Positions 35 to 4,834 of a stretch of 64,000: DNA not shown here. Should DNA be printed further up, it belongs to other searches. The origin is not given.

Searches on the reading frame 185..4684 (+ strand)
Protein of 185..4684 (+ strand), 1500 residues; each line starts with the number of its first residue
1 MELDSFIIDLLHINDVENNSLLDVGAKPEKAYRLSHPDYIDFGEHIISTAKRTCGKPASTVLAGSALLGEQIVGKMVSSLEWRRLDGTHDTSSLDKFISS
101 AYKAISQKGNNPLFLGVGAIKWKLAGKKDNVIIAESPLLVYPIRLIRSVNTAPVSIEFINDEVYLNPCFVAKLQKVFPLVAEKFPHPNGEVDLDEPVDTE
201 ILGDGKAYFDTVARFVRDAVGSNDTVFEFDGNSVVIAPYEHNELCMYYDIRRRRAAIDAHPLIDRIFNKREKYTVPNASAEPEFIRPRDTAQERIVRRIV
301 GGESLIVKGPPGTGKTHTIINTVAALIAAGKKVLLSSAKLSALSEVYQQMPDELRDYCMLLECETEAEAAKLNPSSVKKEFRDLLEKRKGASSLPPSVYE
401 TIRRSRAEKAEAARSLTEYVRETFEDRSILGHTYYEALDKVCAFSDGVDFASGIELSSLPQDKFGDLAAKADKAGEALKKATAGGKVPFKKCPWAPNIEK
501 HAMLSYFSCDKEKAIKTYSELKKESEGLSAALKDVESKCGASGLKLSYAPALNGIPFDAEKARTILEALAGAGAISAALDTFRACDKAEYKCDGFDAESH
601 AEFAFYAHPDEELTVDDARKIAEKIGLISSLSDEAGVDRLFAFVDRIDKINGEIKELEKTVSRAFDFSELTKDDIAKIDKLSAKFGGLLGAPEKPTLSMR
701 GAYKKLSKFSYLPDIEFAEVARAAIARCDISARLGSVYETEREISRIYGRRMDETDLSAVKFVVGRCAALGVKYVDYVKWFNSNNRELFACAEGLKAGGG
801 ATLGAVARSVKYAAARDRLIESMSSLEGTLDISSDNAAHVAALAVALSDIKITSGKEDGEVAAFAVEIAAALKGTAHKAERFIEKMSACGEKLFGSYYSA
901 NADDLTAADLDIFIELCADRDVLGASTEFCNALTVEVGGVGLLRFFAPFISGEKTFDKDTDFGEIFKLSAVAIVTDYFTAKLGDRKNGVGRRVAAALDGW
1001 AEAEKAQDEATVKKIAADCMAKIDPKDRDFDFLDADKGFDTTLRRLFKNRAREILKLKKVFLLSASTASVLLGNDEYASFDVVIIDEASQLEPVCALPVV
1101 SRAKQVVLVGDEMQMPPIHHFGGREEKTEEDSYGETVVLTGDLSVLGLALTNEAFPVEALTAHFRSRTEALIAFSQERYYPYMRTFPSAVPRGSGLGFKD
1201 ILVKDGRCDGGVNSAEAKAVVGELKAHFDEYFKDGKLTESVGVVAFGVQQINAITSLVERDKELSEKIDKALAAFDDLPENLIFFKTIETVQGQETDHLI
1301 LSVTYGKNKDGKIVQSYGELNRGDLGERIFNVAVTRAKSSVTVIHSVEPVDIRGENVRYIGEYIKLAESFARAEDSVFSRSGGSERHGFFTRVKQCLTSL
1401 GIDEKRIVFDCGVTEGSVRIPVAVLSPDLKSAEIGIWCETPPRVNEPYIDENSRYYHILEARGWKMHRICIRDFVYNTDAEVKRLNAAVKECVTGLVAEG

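Call 3: search_protein_families(library=pfam, proteins=[window:185-4684:+], max_evalue=1)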
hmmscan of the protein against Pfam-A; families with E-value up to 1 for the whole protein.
window:185-4684:+ (1500 aa): 24 families
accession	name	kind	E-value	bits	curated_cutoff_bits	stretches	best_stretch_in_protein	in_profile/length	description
PF13086.12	AAA_11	-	6.4e-20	72.4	27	2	1040-1118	175-253/257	AAA domain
PF13087.12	AAA_12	-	3.9e-11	43.3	27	1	1212-1345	87-192/195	AAA domain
PF13604.12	AAA_30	-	5.7e-11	42.9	27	2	290-340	4-56/191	AAA domain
PF13245.12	AAA_19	-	7.3e-10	39.6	25.1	2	292-353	1-64/134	AAA domain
PF13195.11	DUF4011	-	1.7e-09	38.3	22.2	1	92-173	79-158/158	Protein of unknown function (DUF4011)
PF18741.7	MTES_1575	-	1e-06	29.2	38.2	1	1409-1488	16-95/96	REase_MTES_1575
PF01443.25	Viral_helicase1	-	1.7e-05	25.2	21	1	1077-1118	57-100/228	Viral superfamily 1 RNA helicase core domain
PF00270.35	DEAD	-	0.00078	19.7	26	1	291-384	3-92/167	DEAD/DEAH box helicase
PF00580.27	UvrD-helicase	-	0.0022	18.1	23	1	291-330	4-41/271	UvrD/REP helicase N-terminal domain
PF04851.21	ResIII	-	0.0057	17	22.5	1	292-336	8-59/164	Type III restriction enzyme, res subunit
PF07088.17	GvpD_P-loop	-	0.01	16.2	24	1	302-349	10-58/189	GvpD gas vesicle protein, P-loop domain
PF02562.22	PhoH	-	0.014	15.3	27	1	285-325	2-42/205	PhoH-like protein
PF13191.12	AAA_16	-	0.015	16.3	32.6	1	297-350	17-73/167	AAA ATPase domain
PF09848.15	SLFN-g3_helicase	-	0.025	14.3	24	1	305-347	4-48/354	Schlafen group 3, DNA/RNA helicase domain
PF05127.21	NAT10_TcmA_helicase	-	0.032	14.6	22.7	0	307-361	2-57/176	RNA cytidine acetyltransferase NAT10/TcmA, helicase domain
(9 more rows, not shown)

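Call 4: search_protein_families(library=padloc, proteins=[window:185-4684:+], max_evalue=1)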
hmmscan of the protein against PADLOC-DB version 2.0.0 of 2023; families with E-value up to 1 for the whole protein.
window:185-4684:+ (1500 aa): 24 families
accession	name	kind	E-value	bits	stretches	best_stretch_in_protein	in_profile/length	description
PDLC05009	PDC-S37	-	1.8e-118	395.2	2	1041-1492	900-1341/1550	-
PDLC02194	Hhe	-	1.4e-54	182.9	2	1043-1481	1345-1772/1911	-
PDLC03920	MkoA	-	8.4e-30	101.8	3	250-411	573-722/1112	-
PDLC03924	MkoC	-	7e-24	82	2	1077-1353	668-950/1136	-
PDLC03921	MkoA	-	4.8e-14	49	3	1078-1120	1295-1337/1607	-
PDLC02895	DpdJ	-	2.6e-06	22.6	2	270-335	31-94/2112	DpdJ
PDLC01734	typeIV_RecD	-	2.7e-06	24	2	1075-1118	430-476/763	RecD_0_IVD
PDLC05035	PDC-S53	-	1.3e-05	21.5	2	1069-1119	567-619/900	-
PDLC05065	PDC-S68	-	2e-05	20.6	1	1070-1118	694-745/1221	-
PDLC02350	AbiO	-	8.8e-05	19.4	1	290-335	181-225/468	AbiO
PDLC00107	GajB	-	0.00022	18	1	302-331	28-57/587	UrvD helicase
PDLC05064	PDC-S68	-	0.00034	16.4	1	1074-1118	773-824/1273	-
PDLC01439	typeIV_DinG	-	0.00075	16.3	1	294-349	26-78/575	CAS-IV-A; associated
PDLC02372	Nhi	-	0.0017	15.1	1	291-335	186-231/470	-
PDLC00117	GajB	-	0.0026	14.3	1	1250-1347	480-576/604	UrvD helicase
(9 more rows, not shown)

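Call 5: search_protein_families(library=ncbifam, proteins=[window:185-4684:+], max_evalue=1)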
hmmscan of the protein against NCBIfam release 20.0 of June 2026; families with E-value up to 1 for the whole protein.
window:185-4684:+ (1500 aa): 14 families
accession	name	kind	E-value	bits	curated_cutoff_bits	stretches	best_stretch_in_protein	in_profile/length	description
NF058533.1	antiphage_ProA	equivalog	7.6e-116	388.3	1500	1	92-1493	458-1707/1903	anti-phage protein ProA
NF042953.1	Hhe_antiphage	equivalog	3.4e-74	250.2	2000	2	1042-1353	1245-1545/1797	DUF4011 domain-containing anti-phage protein Hhe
TIGR00376.1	TIGR00376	hypoth_equivalog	5.4e-21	74.7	348.9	3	1050-1118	337-402/639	IGHMBP2 family helicase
NF040671.1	PLuB_AAA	exception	7.9e-16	56.6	999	3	1075-1120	958-1003/1256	PLuB system helicase-like protein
TIGR01448.2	helicase_RecD2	equivalog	9.1e-08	30.7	500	2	289-335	318-364/713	SF1B family DNA helicase RecD2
TIGR01447.1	recD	equivalog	3.2e-07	29.3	310.15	2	279-331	139-192/597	exodeoxyribonuclease V subunit alpha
NF038214.1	IS21_help_AAA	equivalog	0.0046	16.7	200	1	302-338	90-126/232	IS21-like element helper ATPase IstB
NF005098.0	PRK06526.1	subfamily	0.0082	15.6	296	1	299-339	106-146/266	transposase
TIGR02768.1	TraA_Ti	equivalog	0.019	13.3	590.45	1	1073-1119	440-490/751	Ti-type conjugative transfer relaxase TraA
NF006038.0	PRK08181.1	subfamily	0.056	12.7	317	1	301-336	106-141/271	transposase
NF005992.0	PRK08116.1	subfamily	0.071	12.2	189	1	305-355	117-169/269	hypothetical protein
NF008457.0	PRK11331.1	equivalog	0.099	11.3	637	1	269-328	164-219/459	5-methylcytosine-specific restriction enzyme subunit McrB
TIGR00368.1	TIGR00368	hypoth_equivalog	0.12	10.9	362.4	1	292-345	201-254/499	YifB family Mg chelatase-like AAA ATPase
NF008127.0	PRK10875.1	equivalog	0.72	8.3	671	0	306-329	175-198/619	exodeoxyribonuclease V subunit alpha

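Call 8: search_protein_families(library=phrogs, proteins=[window:185-4684:+], max_evalue=0.1)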
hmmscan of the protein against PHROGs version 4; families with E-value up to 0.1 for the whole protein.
window:185-4684:+ (1500 aa): 7 families
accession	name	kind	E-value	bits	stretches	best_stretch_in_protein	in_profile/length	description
phrog_25411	-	unknown function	2.8e-27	96.6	3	1061-1126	334-400/627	-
phrog_1967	-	DNA, RNA and nucleotide metabolism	3.6e-07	30.2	1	290-334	155-200/776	DNA helicase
phrog_170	-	other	3.2e-05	24.5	1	259-330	54-118/323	PhoH-like phosphate starvation-inducible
phrog_325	-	DNA, RNA and nucleotide metabolism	0.0012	18.2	0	1076-1122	572-621/986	Dda-like helicase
phrog_4412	-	DNA, RNA and nucleotide metabolism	0.0014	18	1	1077-1118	419-463/743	exonuclease V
phrog_50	-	DNA, RNA and nucleotide metabolism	0.0017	18.5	1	293-337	357-404/570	DnaC-like helicase loader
phrog_3778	-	head and packaging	0.09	12.6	0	803-875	491-564/593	head maturation protease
